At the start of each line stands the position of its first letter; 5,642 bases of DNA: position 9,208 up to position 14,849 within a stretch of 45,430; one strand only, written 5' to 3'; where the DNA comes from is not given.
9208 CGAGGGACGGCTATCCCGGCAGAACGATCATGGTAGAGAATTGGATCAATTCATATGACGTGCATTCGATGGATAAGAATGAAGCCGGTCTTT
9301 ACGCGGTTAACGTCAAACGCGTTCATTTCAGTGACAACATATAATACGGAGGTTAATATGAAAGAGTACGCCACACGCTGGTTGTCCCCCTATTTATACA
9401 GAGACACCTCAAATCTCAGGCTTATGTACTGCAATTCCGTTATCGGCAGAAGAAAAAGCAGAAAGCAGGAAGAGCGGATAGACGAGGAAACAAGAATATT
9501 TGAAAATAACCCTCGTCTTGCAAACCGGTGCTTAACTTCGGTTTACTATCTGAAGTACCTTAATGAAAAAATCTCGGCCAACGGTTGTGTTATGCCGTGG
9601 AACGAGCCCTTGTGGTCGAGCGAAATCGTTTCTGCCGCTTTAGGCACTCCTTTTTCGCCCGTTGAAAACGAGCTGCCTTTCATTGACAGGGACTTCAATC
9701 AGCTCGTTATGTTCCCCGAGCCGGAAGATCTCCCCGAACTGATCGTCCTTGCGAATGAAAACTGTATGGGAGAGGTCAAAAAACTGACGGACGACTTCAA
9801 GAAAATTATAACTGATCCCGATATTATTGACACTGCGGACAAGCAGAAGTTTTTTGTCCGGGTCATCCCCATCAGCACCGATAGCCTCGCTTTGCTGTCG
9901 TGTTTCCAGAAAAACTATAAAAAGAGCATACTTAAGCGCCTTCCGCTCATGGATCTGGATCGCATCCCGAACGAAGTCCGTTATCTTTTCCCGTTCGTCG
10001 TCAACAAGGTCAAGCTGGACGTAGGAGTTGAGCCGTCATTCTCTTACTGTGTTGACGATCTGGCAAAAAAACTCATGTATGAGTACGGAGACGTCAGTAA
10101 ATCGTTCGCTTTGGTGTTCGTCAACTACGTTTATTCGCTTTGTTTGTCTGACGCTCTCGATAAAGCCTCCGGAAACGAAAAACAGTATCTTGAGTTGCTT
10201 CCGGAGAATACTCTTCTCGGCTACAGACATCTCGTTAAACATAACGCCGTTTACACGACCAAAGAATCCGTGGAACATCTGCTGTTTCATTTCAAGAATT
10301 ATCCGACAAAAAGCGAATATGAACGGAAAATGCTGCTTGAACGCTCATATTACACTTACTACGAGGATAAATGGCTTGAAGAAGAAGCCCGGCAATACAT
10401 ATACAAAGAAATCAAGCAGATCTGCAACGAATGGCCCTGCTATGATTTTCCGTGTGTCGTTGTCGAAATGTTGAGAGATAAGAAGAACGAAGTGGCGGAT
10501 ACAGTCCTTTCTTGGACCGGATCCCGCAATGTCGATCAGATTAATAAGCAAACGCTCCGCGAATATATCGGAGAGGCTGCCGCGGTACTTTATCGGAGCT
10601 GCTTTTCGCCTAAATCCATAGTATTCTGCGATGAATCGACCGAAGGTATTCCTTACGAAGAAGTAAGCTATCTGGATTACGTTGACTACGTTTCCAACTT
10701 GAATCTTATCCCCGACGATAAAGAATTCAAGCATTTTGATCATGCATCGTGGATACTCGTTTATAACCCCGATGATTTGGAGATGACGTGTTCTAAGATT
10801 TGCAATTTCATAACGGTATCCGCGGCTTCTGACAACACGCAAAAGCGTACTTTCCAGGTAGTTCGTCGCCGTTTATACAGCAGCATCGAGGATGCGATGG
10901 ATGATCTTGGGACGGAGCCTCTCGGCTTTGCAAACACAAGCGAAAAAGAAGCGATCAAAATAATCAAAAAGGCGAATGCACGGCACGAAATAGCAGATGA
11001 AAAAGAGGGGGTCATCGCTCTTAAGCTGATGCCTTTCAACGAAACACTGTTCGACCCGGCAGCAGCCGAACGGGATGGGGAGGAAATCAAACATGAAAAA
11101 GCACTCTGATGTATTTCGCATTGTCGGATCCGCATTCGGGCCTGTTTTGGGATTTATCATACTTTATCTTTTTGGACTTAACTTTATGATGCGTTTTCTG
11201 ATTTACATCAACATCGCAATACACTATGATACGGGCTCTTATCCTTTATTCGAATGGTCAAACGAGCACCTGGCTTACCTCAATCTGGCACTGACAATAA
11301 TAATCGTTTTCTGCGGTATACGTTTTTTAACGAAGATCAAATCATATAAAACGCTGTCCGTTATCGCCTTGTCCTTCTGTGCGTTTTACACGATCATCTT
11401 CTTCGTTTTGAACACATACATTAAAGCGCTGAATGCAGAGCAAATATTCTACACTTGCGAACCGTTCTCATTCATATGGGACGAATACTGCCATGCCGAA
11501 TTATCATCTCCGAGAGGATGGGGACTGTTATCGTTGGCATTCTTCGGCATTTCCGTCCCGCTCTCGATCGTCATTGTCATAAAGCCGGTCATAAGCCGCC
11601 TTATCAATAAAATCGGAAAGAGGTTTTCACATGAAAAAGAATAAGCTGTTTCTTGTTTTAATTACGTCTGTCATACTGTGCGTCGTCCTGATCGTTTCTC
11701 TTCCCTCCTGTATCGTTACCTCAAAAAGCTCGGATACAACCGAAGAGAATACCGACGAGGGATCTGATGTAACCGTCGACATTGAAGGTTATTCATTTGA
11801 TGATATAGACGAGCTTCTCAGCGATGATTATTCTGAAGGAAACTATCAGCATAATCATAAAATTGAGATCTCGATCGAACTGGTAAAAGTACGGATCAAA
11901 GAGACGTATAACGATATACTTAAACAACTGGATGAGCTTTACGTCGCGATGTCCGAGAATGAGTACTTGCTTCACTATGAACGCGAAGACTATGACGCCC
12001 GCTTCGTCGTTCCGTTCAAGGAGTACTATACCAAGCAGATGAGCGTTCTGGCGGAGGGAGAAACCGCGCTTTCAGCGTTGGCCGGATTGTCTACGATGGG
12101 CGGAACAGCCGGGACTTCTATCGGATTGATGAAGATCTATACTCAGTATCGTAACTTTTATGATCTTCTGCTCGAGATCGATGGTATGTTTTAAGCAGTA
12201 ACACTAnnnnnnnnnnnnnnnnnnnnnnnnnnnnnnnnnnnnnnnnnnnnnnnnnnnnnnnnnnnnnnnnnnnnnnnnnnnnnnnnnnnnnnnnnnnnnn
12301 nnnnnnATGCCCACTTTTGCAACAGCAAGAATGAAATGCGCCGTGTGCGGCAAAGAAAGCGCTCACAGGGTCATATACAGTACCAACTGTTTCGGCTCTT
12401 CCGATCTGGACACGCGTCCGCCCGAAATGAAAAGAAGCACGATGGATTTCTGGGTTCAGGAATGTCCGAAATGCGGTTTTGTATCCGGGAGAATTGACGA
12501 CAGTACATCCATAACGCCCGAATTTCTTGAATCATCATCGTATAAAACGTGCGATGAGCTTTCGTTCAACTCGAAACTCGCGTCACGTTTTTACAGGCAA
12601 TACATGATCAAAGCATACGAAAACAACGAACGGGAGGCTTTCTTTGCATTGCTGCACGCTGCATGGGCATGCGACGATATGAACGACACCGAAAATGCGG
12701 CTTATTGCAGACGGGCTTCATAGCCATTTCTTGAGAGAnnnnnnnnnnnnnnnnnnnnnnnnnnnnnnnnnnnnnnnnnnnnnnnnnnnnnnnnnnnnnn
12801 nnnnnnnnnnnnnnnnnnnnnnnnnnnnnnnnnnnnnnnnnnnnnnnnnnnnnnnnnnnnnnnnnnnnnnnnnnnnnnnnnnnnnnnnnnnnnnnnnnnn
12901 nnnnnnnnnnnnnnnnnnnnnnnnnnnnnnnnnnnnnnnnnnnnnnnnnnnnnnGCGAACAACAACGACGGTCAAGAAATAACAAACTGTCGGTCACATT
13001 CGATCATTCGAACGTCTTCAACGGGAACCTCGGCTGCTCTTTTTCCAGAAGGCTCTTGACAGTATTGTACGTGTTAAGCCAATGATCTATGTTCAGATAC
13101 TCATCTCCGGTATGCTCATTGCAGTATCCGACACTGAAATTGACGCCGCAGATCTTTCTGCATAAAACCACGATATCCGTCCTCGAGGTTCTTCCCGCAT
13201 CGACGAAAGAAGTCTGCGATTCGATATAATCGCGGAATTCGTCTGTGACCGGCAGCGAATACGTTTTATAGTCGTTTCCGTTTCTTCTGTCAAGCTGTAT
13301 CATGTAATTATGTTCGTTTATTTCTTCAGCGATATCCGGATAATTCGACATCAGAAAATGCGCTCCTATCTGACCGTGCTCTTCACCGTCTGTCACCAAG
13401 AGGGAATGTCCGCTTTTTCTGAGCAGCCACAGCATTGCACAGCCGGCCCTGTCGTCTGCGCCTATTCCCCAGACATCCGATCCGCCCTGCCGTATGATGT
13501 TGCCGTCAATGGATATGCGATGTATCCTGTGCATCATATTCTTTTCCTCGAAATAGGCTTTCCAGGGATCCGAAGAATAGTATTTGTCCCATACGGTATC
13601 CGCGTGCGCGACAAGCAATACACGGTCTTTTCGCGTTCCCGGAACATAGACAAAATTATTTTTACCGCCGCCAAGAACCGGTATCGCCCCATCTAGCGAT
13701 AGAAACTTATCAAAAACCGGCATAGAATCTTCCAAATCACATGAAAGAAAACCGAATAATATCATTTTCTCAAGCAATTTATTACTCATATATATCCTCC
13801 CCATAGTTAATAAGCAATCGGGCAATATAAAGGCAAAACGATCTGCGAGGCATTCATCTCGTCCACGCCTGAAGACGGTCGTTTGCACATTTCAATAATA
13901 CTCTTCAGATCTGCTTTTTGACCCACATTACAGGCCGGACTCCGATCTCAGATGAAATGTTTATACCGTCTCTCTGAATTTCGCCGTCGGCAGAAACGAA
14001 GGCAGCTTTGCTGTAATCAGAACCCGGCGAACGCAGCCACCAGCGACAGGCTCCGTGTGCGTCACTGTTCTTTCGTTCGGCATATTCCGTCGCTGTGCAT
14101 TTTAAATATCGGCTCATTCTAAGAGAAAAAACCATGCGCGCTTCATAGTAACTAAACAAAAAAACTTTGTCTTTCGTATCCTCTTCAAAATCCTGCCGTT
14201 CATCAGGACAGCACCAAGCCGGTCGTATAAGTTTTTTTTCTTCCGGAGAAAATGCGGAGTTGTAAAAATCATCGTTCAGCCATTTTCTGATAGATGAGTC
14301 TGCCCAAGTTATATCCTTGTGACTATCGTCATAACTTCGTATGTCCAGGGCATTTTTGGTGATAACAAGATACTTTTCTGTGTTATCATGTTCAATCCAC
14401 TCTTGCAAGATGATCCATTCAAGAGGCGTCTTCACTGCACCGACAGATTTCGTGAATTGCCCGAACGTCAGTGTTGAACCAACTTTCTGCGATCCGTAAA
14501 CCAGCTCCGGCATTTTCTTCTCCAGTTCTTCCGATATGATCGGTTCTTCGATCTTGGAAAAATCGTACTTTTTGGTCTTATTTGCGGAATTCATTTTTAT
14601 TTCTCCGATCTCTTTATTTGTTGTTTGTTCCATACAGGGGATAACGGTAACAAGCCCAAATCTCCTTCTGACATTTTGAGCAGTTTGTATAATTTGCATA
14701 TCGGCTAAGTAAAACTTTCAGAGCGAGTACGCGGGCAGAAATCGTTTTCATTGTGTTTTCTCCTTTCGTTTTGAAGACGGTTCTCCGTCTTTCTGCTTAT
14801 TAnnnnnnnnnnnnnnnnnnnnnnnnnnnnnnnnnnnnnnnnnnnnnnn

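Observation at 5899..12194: Six-gene, translationally coupled ORFan operon ending in a membrane protein and a lipoprotein: candidate uncharacterised system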

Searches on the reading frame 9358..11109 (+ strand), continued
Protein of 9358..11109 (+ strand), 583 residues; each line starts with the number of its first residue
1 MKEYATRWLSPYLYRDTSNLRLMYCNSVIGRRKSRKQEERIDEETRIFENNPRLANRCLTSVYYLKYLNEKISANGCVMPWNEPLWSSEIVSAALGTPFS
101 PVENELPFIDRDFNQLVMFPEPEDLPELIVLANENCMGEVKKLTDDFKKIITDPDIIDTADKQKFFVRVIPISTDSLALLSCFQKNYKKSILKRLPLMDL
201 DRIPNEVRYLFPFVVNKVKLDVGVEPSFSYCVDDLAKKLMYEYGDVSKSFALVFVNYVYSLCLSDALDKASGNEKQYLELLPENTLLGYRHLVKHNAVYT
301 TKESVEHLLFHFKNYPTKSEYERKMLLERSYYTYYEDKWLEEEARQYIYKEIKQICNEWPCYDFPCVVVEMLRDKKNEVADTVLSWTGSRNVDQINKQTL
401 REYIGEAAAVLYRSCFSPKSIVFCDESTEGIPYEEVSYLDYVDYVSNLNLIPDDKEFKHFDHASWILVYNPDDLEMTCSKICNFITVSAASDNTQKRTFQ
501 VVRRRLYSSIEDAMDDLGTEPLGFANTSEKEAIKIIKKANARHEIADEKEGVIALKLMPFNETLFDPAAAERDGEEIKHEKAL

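Call 94: find_encoding_contigs(protein=P0007, flank=8000, max_places=4)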
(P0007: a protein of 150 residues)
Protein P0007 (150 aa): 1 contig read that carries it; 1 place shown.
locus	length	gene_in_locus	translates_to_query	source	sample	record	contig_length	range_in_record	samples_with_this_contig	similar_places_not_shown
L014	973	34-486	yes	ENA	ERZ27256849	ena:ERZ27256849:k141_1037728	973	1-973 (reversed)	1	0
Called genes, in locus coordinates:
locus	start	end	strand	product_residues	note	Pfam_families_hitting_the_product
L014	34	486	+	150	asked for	-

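Call 95: find_encoding_contigs(protein=P0008, flank=8000, max_places=4)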
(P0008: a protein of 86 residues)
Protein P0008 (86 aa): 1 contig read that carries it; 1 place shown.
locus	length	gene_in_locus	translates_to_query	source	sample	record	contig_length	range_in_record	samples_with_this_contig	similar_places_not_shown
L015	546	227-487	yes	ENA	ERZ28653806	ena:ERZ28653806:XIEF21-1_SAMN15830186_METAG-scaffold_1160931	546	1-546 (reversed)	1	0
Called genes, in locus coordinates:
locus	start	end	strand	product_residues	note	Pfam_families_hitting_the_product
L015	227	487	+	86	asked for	-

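Call 108: search_protein_families(library=phrogs, proteins=[L003:7747-8430:+, L003:8499-8858:+, L003:8908-9984:+, P0002, P0003, P0009, P0010, P0011], max_evalue=0.01)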
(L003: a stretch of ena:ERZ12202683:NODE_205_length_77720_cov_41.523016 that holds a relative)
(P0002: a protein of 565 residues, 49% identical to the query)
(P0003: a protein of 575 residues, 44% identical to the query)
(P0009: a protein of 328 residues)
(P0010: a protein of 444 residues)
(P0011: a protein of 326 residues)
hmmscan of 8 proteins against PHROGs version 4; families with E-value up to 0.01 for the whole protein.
L003:7747-8430:+ (228 aa): 0 families

L003:8499-8858:+ (120 aa): 0 families

L003:8908-9984:+ (359 aa): 0 families

P0002 (565 aa): 0 families

P0003 (575 aa): 0 families

P0009 (328 aa): 0 families

P0010 (444 aa): 0 families

P0011 (326 aa): 0 families

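Call 109: search_protein_families(library=padloc, proteins=[L003:7747-8430:+, L003:8499-8858:+, L003:8908-9984:+, P0002, P0003, P0009, P0010, P0011, L003:2192-2944:+], max_evalue=0.01)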
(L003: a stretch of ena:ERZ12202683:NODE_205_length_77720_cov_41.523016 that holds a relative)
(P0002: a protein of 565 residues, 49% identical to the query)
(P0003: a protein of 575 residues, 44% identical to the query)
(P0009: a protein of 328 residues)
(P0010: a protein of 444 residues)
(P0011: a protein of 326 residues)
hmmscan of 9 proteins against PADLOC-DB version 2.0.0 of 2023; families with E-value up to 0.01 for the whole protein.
L003:7747-8430:+ (228 aa): 0 families

L003:8499-8858:+ (120 aa): 1 family
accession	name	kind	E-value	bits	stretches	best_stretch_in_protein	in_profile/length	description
PDLC04648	PDC-M43B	-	0.00094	16.3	1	12-73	191-252/361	-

L003:8908-9984:+ (359 aa): 1 family
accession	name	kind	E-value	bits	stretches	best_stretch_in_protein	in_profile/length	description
PDLC02182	Drt5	-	0.0059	14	1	63-151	180-259/370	-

P0002 (565 aa): 0 families

P0003 (575 aa): 0 families

P0009 (328 aa): 0 families

P0010 (444 aa): 0 families

P0011 (326 aa): 0 families

L003:2192-2944:+ (250 aa): 0 families

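Call 110: search_protein_families(library=padloc, proteins=[L003:8499-8858:+, window:9358-11106:+, L003:7747-8430:+], max_evalue=10)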
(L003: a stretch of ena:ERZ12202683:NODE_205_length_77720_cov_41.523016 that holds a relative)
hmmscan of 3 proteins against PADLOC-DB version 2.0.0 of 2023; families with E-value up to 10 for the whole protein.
L003:8499-8858:+ (120 aa): 1 family
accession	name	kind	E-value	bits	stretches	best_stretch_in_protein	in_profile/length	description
PDLC04648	PDC-M43B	-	0.00094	16.3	1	12-73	191-252/361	-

window:9358-11106:+ (583 aa): 0 families

L003:7747-8430:+ (228 aa): 0 families

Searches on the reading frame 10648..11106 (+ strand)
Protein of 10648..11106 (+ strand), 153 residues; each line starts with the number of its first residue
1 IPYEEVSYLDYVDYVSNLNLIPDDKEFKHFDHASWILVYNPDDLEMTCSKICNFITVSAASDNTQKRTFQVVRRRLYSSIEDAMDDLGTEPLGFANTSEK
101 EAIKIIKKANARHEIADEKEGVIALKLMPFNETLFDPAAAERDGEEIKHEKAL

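Call 42: search_solved_structures(query=A3, max_evalue=10, show_alignments=3)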
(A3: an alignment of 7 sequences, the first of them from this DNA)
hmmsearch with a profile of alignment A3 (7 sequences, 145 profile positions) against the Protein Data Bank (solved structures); distinct sequences matched with E-value up to 10: 6.
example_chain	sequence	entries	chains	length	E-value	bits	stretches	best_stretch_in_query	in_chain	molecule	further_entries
2z0t_A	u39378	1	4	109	0.42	13.8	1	71-132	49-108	Putative uncharacterized protein PH0355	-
3q6d_A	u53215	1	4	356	0.49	13.5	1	50-100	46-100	Proline dipeptidase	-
9m7n_A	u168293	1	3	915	0.54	13.4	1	78-123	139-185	Gp16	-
3zhp_C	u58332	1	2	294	0.64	13.2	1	88-143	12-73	SERINE/THREONINE-PROTEIN KINASE 24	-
1jk0_B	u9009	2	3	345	0.74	13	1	24-88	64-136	ribonucleoside-diphosphate reductase small chain 2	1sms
1s04_A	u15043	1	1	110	1.1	12.4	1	75-133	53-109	hypothetical protein PF0455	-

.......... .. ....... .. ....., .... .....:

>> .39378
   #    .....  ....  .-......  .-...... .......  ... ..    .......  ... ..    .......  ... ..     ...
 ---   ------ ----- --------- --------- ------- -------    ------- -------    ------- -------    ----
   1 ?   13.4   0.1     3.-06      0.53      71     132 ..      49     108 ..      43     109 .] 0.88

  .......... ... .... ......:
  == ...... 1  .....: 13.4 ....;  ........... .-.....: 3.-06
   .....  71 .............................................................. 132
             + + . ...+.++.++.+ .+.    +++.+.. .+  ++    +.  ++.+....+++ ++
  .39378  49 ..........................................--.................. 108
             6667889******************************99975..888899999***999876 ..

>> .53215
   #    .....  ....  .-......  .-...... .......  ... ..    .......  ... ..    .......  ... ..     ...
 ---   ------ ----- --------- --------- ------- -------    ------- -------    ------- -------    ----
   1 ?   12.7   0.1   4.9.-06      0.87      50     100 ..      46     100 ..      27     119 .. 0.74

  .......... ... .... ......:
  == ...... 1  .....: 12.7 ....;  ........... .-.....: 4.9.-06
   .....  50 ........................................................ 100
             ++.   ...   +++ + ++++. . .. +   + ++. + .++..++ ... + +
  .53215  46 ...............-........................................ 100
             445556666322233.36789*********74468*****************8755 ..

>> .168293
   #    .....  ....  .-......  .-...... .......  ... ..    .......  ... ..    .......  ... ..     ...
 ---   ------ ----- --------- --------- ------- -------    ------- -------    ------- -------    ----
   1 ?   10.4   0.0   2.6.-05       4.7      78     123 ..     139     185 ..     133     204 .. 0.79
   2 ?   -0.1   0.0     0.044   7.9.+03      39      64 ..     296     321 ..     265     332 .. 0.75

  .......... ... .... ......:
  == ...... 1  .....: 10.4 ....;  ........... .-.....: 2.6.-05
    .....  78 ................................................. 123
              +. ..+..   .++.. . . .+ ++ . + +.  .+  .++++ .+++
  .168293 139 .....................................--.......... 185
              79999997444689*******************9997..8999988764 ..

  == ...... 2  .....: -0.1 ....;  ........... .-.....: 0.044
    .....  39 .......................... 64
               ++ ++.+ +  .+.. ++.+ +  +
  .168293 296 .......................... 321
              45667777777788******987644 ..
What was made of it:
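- On ASCH / PUA-like superfamily (D C-terminal domain): The profile search against PDB gives 2z0t at E 0.42 and 1s04 at E 1.1 only (call 42).
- ASCH-like domain in D: a profile search of PDB puts 2z0t and 1s04 among its six hits (call 42).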

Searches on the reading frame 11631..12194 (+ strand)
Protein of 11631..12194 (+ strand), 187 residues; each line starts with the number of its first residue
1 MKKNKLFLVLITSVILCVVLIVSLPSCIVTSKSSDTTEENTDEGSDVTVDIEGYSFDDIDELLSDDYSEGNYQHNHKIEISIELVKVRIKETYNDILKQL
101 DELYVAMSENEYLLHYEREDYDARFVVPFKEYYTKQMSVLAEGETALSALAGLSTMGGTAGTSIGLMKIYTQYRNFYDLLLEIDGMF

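Call 4: search_protein_families(library=pfam, proteins=[window:11631-12194:+], max_evalue=0.1)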
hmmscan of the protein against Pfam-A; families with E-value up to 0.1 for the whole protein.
window:11631-12194:+ (187 aa): 1 family
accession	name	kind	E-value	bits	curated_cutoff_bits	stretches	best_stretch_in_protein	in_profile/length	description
PF23379.1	DUF7096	-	0.0033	17.7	27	1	12-70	5-63/208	Domain of unknown function (DUF7096)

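Call 5: search_protein_families(library=phrogs, proteins=[window:11631-12194:+], max_evalue=0.1)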
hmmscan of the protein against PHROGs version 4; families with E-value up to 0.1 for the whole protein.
window:11631-12194:+ (187 aa): 2 families
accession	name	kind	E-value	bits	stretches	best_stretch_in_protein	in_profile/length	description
phrog_2316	-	unknown function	0.00034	21.5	1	1-140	1-137/191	-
phrog_9170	-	unknown function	0.0054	17.5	1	11-111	4-107/159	-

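Call 6: search_protein_families(library=padloc, proteins=[window:11631-12194:+], max_evalue=0.1)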
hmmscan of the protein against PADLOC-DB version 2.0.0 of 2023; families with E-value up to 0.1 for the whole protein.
window:11631-12194:+ (187 aa): 0 families

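Call 7: search_protein_families(library=ncbifam, proteins=[window:11631-12194:+], max_evalue=0.1)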
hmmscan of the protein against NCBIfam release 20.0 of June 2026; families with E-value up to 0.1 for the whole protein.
window:11631-12194:+ (187 aa): 2 families
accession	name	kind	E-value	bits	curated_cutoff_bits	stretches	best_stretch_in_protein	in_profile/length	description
NF045961.1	MAG5150_fam_LP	equivalog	0.0038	16.7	80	1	1-115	1-123/331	MAG5150 family histidine triad lipoprotein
TIGR04313.1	aro_clust_Mycop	subfamily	0.0053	16.5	40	1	1-104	1-100/296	aromatic motif membrane protein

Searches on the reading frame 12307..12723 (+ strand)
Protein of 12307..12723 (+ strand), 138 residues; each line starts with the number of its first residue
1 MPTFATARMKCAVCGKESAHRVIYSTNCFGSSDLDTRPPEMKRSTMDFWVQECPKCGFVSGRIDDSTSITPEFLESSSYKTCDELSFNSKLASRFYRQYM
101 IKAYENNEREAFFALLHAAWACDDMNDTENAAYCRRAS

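Call 4: search_protein_families(library=pfam, proteins=[window:12307-12723:+], max_evalue=0.1)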
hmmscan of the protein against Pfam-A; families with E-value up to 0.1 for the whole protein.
window:12307-12723:+ (138 aa): 3 families
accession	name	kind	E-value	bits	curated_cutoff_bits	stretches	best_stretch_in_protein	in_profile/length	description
PF09723.15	Zn_ribbon_8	-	0.035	14.6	34.4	0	7-23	25-41/41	Zinc ribbon domain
PF14952.11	zf-tcix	-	0.072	13.1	31.2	0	50-61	10-21/42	Putative treble-clef, zinc-finger, Zn-binding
PF14690.11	Zn_ribbon_ISL3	-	0.084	13.7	25.5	0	51-73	3-25/47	zinc-finger of transposase IS204/IS1001/IS1096/IS1165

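Call 5: search_protein_families(library=phrogs, proteins=[window:12307-12723:+], max_evalue=0.1)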
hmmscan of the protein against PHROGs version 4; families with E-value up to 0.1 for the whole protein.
window:12307-12723:+ (138 aa): 2 families
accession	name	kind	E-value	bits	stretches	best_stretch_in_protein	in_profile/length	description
phrog_5584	-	unknown function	0.031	15.6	0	3-21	13-31/60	-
phrog_14856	-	unknown function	0.048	15.1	0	5-19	30-44/76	-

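Call 6: search_protein_families(library=padloc, proteins=[window:12307-12723:+], max_evalue=0.1)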
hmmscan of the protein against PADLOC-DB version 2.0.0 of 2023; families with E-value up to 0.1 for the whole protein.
window:12307-12723:+ (138 aa): 0 families

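Call 7: search_protein_families(library=ncbifam, proteins=[window:12307-12723:+], max_evalue=0.1)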
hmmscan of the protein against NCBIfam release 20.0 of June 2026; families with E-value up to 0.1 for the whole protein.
window:12307-12723:+ (138 aa): 1 family
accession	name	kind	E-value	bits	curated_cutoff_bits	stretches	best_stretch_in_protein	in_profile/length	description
TIGR02605.1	CxxC_CxxC_SSSS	subfamily_domain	0.048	13.7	31.3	0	8-25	26-43/52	FmdB family zinc ribbon protein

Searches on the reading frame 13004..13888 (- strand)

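Call 4: search_protein_families(library=pfam, proteins=[window:13004-13888:-], max_evalue=0.1)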
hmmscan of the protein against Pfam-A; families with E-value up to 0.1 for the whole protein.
window:13004-13888:- (294 aa): 2 families
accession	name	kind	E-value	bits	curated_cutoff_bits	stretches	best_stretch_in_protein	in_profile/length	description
PF04389.22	Peptidase_M28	-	0.0015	18.7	21.3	1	83-215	8-107/193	Peptidase family M28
PF05343.19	Peptidase_M42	-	0.073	12.6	23.2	0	123-185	112-183/292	M42 glutamyl aminopeptidase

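Call 5: search_protein_families(library=phrogs, proteins=[window:13004-13888:-], max_evalue=0.1)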
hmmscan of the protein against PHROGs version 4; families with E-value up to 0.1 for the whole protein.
window:13004-13888:- (294 aa): 3 families
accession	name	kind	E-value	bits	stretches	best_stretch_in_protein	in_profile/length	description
phrog_4191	-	other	3.2e-18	66.9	1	78-282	46-242/342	peptidase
phrog_34186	-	unknown function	5.2e-14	53.3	1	141-284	99-248/368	-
phrog_21791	-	other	0.0012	19.6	1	92-280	52-247/348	peptidase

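Call 6: search_protein_families(library=padloc, proteins=[window:13004-13888:-], max_evalue=0.1)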
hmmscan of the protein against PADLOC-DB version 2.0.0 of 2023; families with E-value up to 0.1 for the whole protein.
window:13004-13888:- (294 aa): 1 family
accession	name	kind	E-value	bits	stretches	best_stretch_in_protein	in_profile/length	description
PDLC02440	BrxA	-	0.01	13.7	1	199-230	160-191/199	BrxA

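Call 7: search_protein_families(library=ncbifam, proteins=[window:13004-13888:-], max_evalue=0.1)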
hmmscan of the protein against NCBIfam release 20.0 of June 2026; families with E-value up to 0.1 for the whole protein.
window:13004-13888:- (294 aa): 1 family
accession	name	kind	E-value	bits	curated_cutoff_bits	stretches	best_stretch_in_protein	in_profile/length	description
TIGR01883.1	PepT-like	hypoth_equivalog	0.011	14.7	274.25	0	238-275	316-354/361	peptidase T-like protein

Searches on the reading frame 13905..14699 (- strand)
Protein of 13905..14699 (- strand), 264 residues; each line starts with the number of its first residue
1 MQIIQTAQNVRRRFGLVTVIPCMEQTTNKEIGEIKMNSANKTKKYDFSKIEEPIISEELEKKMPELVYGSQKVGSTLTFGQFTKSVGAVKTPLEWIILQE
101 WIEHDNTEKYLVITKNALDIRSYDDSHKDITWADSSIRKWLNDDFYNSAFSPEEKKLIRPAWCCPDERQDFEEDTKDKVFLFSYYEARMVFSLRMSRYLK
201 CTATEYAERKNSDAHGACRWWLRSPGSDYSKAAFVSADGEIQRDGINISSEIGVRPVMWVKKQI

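Call 4: search_protein_families(library=pfam, proteins=[window:13905-14699:-], max_evalue=0.1)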
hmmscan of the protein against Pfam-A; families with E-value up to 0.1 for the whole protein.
window:13905-14699:- (264 aa): 1 family
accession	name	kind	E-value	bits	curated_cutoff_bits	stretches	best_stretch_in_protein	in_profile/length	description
PF19789.6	DUF6273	-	1.2e-27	97.2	23.5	1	108-261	2-171/172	Domain of unknown function (DUF6273)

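Call 5: search_protein_families(library=phrogs, proteins=[window:13905-14699:-], max_evalue=0.1)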
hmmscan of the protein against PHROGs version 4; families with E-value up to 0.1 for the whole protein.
window:13905-14699:- (264 aa): 3 families
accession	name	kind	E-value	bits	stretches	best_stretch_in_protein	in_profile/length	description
phrog_10993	-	head and packaging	1.3e-05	25.2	1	201-263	178-243/556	Hoc-like head decoration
phrog_9958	-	unknown function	1.7e-05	25.2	1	91-262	19-176/210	-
phrog_4016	-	DNA, RNA and nucleotide metabolism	0.07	14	0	55-112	12-67/159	replication initiation protein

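Call 6: search_protein_families(library=padloc, proteins=[window:13905-14699:-], max_evalue=0.1)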
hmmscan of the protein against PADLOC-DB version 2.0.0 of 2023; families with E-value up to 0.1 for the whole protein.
window:13905-14699:- (264 aa): 1 family
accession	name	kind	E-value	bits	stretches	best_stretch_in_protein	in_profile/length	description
PDLC01980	CARF_m13--CARF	-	0.018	13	1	2-55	33-87/168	-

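Call 7: search_protein_families(library=ncbifam, proteins=[window:13905-14699:-], max_evalue=0.1)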
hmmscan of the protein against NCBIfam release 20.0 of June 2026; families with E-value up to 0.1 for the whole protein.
window:13905-14699:- (264 aa): 0 families
